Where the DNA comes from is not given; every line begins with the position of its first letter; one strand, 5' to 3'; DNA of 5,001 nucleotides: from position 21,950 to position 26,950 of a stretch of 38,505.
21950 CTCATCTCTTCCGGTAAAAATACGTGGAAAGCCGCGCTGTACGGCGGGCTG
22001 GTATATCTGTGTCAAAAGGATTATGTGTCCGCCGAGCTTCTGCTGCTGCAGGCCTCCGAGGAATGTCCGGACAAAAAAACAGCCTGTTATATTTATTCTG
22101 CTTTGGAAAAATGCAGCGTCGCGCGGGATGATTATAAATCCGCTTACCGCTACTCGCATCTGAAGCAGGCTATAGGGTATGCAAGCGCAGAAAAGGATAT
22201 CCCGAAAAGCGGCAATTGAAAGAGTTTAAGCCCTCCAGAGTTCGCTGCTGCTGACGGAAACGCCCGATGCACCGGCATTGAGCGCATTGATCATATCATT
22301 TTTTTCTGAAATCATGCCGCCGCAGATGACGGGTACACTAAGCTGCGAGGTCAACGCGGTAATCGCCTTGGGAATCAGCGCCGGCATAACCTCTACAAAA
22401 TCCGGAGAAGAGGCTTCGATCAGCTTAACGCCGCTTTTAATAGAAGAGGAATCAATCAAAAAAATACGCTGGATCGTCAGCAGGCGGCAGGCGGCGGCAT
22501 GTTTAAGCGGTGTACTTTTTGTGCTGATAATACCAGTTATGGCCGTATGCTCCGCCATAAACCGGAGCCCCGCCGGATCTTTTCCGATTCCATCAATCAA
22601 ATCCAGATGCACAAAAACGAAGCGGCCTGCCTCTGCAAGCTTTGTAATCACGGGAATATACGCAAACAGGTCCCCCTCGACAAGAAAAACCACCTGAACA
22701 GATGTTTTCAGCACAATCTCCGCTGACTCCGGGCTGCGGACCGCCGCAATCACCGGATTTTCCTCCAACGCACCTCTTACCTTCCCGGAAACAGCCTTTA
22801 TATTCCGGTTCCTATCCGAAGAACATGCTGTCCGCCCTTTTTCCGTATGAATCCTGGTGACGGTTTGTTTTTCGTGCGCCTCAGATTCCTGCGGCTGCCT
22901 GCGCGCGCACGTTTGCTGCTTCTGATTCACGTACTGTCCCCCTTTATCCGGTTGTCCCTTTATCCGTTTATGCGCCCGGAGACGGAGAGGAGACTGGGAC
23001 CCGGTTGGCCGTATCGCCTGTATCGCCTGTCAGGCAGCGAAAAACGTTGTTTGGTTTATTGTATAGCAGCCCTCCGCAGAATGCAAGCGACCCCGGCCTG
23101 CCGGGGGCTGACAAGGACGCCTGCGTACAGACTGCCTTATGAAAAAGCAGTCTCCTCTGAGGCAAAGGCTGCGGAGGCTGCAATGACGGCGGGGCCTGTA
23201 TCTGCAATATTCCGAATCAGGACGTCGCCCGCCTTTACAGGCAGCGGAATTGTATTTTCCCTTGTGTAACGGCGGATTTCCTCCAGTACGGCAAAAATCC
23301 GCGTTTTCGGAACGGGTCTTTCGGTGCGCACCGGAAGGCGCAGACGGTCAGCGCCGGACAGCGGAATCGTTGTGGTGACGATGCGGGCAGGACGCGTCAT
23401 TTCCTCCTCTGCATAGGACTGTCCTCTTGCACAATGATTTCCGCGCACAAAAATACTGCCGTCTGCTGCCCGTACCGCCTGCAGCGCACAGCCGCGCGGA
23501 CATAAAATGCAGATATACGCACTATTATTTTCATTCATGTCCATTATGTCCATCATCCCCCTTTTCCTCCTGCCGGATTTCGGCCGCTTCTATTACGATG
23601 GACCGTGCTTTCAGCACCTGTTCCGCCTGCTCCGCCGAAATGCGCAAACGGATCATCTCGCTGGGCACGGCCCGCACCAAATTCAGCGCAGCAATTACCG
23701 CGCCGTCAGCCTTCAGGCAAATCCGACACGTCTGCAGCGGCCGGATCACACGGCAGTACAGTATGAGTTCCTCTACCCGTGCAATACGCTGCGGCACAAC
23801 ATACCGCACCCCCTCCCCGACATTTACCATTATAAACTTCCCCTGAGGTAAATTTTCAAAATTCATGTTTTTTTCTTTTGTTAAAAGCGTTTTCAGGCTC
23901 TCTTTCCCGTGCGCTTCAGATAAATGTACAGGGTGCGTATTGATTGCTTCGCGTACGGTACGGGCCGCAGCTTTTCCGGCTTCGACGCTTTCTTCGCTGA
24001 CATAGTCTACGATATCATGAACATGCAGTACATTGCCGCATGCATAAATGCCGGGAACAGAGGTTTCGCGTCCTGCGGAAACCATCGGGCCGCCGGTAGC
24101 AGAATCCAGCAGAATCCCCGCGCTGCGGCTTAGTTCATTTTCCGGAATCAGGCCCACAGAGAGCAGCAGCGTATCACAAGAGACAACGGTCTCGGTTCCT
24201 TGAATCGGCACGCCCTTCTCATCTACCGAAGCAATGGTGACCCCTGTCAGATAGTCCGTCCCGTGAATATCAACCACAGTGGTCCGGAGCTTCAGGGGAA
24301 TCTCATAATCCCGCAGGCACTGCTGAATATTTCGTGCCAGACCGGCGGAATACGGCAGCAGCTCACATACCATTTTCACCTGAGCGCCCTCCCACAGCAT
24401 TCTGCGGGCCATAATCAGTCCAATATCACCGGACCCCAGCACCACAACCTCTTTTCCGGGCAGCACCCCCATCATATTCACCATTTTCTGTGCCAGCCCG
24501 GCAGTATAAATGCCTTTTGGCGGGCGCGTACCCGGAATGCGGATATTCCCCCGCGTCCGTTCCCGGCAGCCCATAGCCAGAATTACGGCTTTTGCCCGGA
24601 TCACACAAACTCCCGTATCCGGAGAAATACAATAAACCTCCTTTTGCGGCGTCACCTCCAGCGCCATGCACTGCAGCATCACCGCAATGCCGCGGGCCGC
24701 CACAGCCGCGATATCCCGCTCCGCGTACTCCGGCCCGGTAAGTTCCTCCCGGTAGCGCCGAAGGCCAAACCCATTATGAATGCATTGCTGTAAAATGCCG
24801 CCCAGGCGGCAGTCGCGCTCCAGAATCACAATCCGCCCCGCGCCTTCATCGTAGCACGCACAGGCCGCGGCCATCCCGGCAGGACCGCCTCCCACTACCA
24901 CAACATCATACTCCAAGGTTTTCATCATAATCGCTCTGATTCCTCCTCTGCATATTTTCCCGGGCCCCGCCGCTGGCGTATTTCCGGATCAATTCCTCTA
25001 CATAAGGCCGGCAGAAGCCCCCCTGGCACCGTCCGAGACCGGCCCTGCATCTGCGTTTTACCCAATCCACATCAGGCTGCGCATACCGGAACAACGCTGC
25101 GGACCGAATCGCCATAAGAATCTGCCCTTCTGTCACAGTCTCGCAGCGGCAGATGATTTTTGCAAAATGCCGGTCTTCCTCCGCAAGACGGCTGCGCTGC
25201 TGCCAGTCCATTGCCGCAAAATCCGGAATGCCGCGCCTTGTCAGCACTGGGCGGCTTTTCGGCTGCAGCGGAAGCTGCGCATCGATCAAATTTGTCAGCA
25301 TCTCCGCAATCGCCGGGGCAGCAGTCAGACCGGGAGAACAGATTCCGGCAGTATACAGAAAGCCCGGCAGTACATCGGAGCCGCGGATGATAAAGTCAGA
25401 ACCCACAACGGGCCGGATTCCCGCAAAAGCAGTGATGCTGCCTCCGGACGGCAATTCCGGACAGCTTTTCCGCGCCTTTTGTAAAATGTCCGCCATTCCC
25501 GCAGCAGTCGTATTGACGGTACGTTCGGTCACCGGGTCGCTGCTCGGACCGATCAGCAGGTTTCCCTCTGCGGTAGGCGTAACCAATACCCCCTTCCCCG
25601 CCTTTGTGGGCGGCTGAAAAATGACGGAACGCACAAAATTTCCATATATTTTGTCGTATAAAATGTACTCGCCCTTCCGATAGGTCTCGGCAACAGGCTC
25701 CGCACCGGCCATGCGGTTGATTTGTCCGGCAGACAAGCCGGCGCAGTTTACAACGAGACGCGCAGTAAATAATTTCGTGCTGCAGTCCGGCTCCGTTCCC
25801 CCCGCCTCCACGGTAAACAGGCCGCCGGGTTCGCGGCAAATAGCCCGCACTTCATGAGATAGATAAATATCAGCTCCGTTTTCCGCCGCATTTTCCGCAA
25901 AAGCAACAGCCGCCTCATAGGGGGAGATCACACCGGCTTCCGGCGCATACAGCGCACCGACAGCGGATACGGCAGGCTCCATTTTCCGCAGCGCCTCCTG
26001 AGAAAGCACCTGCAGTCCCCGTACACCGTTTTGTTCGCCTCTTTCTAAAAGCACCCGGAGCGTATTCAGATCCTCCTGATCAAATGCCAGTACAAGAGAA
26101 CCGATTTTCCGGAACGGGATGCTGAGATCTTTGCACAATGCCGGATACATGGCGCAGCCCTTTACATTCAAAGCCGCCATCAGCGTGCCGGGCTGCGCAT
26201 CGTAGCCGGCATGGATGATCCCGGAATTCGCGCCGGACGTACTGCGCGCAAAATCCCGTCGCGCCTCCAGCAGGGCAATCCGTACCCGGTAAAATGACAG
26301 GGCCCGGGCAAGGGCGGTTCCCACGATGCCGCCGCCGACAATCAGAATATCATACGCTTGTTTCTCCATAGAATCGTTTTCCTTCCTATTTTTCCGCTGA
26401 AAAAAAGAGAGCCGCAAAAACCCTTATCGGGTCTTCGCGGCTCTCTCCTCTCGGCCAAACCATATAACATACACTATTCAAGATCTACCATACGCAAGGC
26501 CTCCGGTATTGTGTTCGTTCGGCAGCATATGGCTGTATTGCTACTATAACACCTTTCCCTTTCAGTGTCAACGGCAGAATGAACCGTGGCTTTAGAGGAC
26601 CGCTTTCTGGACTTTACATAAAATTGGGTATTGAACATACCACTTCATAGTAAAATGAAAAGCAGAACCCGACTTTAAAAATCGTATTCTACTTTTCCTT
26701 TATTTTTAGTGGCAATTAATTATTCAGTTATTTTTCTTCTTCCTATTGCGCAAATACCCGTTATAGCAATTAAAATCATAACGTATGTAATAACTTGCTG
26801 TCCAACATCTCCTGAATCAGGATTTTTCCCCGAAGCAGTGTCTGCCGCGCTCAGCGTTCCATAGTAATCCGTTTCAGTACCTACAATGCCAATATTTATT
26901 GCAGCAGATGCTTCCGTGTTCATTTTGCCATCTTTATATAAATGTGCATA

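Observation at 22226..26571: Self-contained glycerol-3-phosphate dehydrogenase operon with a leader attenuator and glpP at the 3' end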

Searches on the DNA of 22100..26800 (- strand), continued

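Call 74: search_with_rna_model(model_id=R3, source=window, max_evalue=10, filters=off, show_alignments=3)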
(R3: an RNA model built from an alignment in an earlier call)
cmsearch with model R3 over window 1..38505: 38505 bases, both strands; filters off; matches with E-value up to 10: 13.
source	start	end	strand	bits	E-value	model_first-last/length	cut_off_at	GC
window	26435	26460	-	16.3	0.021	1-27/27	no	0.65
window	22537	22560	-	12.7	0.25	1-27/27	no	0.5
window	26391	26417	+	12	0.43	1-27/27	no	0.44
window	27257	27288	+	9.9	1.8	1-27/27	no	0.41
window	37635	37669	-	9.8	2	1-27/27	no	0.54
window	25524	25553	-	9.8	2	1-27/27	no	0.67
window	720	745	+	9.7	2.1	1-27/27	no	0.62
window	34896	34931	-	8.9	3.6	1-27/27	no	0.25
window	37457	37478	+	8.9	3.7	1-27/27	no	0.59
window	10951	10989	+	8.3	5.6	1-27/27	no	0.49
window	309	333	-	7.8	8.2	1-27/27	no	0.44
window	15054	15077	-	7.7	8.6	1-27/27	no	0.54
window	13601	13622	-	7.7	8.9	1-27/27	no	0.73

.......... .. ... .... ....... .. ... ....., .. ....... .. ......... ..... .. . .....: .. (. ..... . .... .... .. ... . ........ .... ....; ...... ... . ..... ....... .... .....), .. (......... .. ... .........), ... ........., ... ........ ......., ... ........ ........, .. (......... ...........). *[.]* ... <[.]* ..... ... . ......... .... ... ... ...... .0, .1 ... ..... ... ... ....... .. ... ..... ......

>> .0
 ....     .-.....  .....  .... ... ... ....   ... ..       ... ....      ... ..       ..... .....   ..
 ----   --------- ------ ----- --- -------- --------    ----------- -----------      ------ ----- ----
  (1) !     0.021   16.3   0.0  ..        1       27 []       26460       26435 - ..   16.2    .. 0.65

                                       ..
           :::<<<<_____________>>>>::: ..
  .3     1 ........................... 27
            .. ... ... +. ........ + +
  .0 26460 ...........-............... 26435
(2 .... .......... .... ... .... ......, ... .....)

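Call 75: search_with_rna_model(model_id=R3, sources=[L090, L091, L092, L093, L094, L095, L096, L097, L098, L099, L100, L101, L102, L103, L104, L105, L106, L107, L108, L109, L110, L111, L112, L113, L114, L115, L116, L117, L118, L119, L120, L121, L122, L123, L124, L125, L126, L127, L128, L129, L130, L131, L132, L133, L134, L135, L136, L137, L138, L139, L140, L141, L142, L143, L144, L145, L146, L147, L148, L149, L150, L151, L152, L153, L154, L155, L156, L157, L158, L159, L160, L161, L162, L163, L164, L165, L166, L167, L168, L169, L001, L022, L057, L010, L054, L055, L071, L083, L086, L087, L024], max_evalue=5, make_alignment=true)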
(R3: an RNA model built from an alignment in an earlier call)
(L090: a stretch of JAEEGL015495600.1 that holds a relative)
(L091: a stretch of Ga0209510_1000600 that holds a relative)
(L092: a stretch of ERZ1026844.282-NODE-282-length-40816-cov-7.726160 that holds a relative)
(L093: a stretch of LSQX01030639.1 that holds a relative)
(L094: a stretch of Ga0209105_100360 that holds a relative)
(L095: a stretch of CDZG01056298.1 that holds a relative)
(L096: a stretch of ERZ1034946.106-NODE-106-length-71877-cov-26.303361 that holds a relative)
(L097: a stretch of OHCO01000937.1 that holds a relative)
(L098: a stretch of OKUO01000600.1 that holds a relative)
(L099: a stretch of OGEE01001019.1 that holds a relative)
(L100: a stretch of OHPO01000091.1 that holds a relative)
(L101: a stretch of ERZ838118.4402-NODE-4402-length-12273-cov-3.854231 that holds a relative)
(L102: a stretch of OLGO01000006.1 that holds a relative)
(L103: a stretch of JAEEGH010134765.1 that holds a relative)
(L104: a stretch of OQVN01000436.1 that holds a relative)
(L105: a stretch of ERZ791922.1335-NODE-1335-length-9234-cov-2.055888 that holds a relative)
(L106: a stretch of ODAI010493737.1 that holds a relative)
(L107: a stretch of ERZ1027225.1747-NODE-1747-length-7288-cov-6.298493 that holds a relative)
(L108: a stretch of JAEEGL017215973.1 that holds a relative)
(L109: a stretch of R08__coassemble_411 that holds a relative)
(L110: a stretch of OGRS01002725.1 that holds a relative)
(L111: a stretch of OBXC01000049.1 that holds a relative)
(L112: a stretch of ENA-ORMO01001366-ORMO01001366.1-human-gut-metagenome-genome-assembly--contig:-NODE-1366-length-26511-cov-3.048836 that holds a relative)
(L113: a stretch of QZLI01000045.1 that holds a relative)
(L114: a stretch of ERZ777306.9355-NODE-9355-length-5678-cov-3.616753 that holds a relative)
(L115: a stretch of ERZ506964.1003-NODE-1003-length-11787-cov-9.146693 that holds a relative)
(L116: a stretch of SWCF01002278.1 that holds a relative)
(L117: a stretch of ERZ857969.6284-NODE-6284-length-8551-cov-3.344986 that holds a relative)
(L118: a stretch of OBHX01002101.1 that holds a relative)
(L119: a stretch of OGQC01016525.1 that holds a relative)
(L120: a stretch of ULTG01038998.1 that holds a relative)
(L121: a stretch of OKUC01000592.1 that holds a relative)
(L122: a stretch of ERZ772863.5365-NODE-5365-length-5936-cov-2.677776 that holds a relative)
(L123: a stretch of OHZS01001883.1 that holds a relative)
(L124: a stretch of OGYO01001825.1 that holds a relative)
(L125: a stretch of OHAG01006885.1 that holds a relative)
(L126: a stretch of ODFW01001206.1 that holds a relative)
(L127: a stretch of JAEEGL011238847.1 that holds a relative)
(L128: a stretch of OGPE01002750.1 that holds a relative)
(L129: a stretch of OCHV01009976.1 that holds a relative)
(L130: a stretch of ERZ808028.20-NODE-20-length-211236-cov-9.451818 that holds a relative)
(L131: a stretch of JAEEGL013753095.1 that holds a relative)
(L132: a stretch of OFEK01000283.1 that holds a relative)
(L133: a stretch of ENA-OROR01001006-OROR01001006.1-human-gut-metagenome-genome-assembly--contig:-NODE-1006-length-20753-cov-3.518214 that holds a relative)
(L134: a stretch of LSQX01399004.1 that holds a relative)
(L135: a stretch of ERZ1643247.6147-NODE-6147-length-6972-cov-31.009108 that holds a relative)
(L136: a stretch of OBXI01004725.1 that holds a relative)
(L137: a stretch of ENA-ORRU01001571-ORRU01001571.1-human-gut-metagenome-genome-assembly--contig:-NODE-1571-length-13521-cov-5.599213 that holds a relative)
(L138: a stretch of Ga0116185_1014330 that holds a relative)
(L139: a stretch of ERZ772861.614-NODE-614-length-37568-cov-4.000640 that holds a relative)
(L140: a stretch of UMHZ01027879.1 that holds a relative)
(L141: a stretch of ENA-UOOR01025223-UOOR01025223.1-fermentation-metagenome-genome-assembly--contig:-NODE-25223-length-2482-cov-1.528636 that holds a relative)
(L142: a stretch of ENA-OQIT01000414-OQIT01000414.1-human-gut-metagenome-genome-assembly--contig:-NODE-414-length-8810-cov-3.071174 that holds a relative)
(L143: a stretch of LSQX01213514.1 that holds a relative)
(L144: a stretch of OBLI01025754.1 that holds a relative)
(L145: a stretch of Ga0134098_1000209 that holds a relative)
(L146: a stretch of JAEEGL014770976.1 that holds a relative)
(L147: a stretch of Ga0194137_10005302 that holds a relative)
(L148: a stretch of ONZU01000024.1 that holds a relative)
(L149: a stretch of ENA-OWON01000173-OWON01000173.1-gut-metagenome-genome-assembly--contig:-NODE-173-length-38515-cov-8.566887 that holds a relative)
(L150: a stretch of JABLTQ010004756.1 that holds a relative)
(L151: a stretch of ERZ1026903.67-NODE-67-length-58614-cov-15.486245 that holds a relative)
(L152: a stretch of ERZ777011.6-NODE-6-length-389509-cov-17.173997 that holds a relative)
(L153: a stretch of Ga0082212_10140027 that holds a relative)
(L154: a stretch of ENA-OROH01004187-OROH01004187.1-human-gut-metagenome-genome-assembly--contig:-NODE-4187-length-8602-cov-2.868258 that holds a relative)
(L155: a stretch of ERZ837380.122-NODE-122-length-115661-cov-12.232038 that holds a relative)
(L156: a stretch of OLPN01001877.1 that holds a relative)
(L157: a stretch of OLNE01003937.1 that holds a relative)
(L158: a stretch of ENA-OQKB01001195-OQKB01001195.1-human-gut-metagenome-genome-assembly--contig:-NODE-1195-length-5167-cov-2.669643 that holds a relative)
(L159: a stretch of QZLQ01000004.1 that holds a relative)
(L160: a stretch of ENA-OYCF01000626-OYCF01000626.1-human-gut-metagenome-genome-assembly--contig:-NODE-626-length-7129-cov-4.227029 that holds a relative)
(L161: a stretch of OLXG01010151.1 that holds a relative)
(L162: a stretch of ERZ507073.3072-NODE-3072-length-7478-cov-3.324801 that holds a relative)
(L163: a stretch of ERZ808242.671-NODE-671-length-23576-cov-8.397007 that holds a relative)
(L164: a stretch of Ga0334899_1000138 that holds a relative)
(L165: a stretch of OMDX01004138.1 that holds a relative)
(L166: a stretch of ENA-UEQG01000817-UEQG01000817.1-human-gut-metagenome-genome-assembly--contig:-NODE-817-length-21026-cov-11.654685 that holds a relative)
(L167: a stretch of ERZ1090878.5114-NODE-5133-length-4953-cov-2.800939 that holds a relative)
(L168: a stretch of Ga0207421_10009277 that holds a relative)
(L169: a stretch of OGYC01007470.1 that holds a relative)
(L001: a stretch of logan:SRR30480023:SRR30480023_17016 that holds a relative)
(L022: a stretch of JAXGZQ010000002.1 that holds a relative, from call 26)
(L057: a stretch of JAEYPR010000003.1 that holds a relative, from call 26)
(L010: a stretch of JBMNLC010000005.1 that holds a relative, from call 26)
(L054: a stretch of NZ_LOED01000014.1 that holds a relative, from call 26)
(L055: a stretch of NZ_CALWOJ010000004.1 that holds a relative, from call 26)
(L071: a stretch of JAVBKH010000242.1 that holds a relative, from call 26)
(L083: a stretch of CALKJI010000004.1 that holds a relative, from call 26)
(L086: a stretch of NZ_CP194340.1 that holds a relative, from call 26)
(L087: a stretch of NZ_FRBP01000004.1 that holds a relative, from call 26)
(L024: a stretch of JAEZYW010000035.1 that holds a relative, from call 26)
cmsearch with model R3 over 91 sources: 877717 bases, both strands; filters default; matches with E-value up to 5: 14.
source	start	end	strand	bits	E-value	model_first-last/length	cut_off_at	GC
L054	11038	11064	+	28.1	0.00012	1-27/27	no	0.52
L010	8582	8607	+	26.9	0.00026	1-27/27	no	0.42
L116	5835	5861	+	26.2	0.00045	1-27/27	no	0.52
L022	4566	4591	+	25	0.001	1-27/27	no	0.5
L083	4592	4618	+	22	0.0083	1-27/27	no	0.41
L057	4770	4797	+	21.6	0.011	1-27/27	no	0.57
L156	8488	8515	+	18.6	0.092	1-27/27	no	0.64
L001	3070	3093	+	14.7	1.4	1-27/27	no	0.5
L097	3489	3510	+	14.6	1.5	1-27/27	no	0.5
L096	9315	9336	+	14.5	1.7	1-27/27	no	0.55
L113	5702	5726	+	14.1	2.2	1-27/27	no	0.44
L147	2729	2752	+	13.7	3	1-27/27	no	0.5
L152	9535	9561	+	13.2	4.2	1-27/27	no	0.59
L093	1910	1933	-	13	4.7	1-27/27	no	0.46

Alignment A9: 14 matches aligned to the model, 30 columns, each read 5' to 3' on its own strand. Consensus structure (alignment columns), stored with it:
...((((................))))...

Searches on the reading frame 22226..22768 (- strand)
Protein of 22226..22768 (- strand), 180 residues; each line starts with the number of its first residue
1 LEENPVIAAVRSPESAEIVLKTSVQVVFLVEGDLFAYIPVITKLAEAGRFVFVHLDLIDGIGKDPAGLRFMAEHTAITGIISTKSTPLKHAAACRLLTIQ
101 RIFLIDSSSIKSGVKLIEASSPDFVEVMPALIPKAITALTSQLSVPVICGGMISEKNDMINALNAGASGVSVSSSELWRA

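Call 26: find_related_loci(query=A2, collection=genome_contigs, flank=8000)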
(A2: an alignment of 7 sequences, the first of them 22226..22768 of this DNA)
Query A2 (180 aa) in genome_contigs; peptide patterns used: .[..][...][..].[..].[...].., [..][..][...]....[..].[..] (x = any residue, [..] = any of these).
283 stretches matched a pattern; 250 encode a relative of the query (tblastn E <= 1e-3); the best 80 are kept; 80 distinct loci.
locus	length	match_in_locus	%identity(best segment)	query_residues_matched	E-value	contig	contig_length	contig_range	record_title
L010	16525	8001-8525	48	4-178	2e-56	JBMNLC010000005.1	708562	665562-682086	MAG: Clostridia bacterium isolate SBF912LR0HQ0075 contig_36925, whole genome shotgun sequence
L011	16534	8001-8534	47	1-178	3e-53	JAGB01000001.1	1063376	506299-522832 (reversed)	Caldicoprobacter oshimai DSM 21659 K363DRAFT_scaffold00001.1_C, whole genome shotgun sequence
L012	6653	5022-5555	48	1-178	6e-52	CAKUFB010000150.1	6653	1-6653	MAG: uncultured Clostridia bacterium isolate REFINED_METABAT215_TOP10_CONTIGS_1500_ASSEMBLY_K77_MERGED__Hadza_PheChl_Fib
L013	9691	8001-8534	48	1-178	3e-52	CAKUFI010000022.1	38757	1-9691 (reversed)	MAG: uncultured Clostridia bacterium isolate REFINED_METABAT215_TOP10_CONTIGS_1500_ASSEMBLY_K77_MERGED__Nepal_MoBio_Fibe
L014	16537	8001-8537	45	1-179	3e-51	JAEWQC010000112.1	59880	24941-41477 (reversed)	MAG: Bacillota bacterium isolate OH_SBrB_125 k127_1000189, whole genome shotgun sequence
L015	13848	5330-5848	49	6-178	9e-51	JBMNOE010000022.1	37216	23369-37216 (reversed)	MAG: Christensenellales bacterium isolate SBF912SR6HQ0007 scaffold_1855_c1, whole genome shotgun sequence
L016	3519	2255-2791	45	1-179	6e-49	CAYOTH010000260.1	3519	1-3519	MAG TPA_asm: uncultured Oscillospiraceae bacterium isolate SRP350583_co1_59 genome assembly, contig: NODE_38457_length_3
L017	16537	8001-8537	46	1-179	8e-49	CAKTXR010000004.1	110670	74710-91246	MAG: uncultured Clostridia bacterium isolate REFINED_METABAT215_TOP10_CONTIGS_1500_ASSEMBLY_K77_MERGED__Hadza_PheChl_Fib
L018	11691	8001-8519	48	6-178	2e-48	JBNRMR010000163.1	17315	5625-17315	MAG: Christensenellales bacterium isolate UACH.gsam k127_64535, whole genome shotgun sequence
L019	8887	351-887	45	1-179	1e-47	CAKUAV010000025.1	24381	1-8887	MAG: uncultured Clostridia bacterium isolate REFINED_METABAT215_TOP10_CONTIGS_1500_ASSEMBLY_K77_MERGED__Hadza_PheChl_Fib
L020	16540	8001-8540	41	1-179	1e-47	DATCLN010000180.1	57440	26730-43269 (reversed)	MAG TPA_asm: Paenibacillaceae bacterium isolate SMAG_U7123 k141_150170, whole genome shotgun sequence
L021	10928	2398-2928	43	3-179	2e-46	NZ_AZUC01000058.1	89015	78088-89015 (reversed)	Sporosarcina sp. D27 D27_contig_1020, whole genome shotgun sequence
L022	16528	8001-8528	44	3-178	2e-46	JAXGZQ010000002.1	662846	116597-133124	MAG: Clostridia bacterium isolate AnMBR.bin540 bin540_2, whole genome shotgun sequence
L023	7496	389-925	44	1-178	1e-46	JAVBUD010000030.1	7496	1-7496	MAG: Eubacteriales bacterium isolate EPI_MAG_00269 c_000005538815, whole genome shotgun sequence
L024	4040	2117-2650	40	1-178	8e-46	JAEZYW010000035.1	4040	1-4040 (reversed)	MAG: Bacillota bacterium isolate OH_PFB_251 k127_1000139, whole genome shotgun sequence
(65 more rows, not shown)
